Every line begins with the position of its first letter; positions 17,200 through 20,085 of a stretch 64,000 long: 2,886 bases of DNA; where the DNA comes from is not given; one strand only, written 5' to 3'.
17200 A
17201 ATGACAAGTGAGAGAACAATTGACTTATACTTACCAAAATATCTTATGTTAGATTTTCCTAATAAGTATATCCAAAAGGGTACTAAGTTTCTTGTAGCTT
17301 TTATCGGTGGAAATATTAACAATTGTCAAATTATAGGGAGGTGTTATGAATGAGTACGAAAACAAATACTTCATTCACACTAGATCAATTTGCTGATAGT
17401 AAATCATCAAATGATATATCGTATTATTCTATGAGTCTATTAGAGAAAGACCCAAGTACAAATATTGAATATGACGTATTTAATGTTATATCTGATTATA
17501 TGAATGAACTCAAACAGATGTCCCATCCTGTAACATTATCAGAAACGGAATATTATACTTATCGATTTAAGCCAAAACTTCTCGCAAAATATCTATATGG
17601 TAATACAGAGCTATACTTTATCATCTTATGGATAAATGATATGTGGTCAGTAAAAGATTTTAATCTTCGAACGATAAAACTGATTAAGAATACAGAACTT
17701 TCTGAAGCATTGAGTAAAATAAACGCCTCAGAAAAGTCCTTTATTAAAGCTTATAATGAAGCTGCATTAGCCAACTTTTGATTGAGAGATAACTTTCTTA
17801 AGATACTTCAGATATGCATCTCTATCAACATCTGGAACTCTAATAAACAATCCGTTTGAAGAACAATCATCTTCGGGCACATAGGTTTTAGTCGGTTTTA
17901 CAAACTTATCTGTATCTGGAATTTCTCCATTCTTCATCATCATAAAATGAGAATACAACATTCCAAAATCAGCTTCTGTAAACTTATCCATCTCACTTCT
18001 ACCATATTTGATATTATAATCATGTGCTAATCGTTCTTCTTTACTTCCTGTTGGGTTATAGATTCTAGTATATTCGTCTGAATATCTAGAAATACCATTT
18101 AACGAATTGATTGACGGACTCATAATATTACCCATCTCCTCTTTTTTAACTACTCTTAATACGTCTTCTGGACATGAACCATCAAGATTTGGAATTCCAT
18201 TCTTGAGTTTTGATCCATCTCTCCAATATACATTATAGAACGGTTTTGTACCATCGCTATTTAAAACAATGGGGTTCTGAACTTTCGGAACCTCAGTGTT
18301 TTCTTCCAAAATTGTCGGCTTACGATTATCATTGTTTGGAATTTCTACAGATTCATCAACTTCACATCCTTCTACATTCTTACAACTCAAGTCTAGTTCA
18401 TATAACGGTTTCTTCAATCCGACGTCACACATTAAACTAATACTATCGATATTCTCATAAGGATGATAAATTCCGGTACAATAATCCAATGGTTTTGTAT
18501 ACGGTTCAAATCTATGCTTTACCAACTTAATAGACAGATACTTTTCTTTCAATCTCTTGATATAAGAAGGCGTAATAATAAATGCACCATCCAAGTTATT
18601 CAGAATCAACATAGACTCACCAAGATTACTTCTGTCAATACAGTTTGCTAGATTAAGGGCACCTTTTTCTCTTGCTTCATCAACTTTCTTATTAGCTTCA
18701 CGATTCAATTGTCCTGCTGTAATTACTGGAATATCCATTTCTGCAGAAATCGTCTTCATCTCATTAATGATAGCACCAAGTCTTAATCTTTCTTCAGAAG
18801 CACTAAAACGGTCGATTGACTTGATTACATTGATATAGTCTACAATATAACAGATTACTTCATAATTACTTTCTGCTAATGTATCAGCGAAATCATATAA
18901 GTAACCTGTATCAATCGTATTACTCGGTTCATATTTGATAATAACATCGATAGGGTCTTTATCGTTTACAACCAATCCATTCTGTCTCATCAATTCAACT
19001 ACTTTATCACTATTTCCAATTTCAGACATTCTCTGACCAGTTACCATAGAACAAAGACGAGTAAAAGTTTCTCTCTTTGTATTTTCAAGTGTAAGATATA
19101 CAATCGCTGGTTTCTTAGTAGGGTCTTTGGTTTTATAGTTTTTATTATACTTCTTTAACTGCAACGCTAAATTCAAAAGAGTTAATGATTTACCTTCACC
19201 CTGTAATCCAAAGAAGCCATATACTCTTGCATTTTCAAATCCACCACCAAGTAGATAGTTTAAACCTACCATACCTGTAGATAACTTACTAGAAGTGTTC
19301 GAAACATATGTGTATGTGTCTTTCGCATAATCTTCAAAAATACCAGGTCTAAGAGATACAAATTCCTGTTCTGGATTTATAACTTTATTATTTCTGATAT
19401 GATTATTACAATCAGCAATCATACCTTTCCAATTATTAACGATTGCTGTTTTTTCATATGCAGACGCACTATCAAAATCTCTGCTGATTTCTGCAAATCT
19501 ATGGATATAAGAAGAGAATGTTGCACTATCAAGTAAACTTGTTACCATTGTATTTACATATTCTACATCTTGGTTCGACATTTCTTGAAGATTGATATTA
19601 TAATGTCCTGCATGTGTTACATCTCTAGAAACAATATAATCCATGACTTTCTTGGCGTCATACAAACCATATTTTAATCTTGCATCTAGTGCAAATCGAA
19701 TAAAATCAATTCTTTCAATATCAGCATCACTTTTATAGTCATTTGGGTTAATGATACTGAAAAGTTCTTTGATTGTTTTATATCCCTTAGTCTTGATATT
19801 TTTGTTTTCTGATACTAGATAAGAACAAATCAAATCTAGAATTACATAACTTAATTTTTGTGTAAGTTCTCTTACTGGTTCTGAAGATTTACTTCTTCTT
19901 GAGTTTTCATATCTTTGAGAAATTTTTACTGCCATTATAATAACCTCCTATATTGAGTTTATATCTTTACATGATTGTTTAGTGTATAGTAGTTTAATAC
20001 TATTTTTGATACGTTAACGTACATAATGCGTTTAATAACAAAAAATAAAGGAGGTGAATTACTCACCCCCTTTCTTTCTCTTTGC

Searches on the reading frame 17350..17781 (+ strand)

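Call 15: search_protein_families(library=phrogs, proteins=[window:17350-17781:+], max_evalue=0.001)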
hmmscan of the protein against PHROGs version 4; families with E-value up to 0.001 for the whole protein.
window:17350-17781:+ (143 aa): 1 family
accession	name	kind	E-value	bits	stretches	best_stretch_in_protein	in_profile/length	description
phrog_22056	-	tail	0.00024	20.4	1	45-135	56-141/848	baseplate wedge subunit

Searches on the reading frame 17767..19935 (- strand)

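Call 15: search_protein_families(library=phrogs, proteins=[window:17767-19935:-], max_evalue=0.001)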
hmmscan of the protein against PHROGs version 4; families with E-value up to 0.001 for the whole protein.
window:17767-19935:- (722 aa): 6 families
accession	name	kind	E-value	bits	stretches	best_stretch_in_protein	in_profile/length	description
phrog_19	-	DNA, RNA and nucleotide metabolism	2.3e-26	93.8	1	120-476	233-560/621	DnaB-like replicative helicase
phrog_3213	-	DNA, RNA and nucleotide metabolism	6.9e-22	78.8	1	118-482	105-463/509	DnaB-like replicative helicase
phrog_239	-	DNA, RNA and nucleotide metabolism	1.2e-11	45.3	1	216-420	339-527/801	DNA primase/helicase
phrog_243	-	DNA, RNA and nucleotide metabolism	1.9e-08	34.6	1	241-419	40-200/273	DnaB-like replicative helicase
phrog_97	-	other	3e-05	24.4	1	212-275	44-103/506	UvsX-like recombinase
phrog_11530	-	unknown function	0.00059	20.7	0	359-419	32-89/184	-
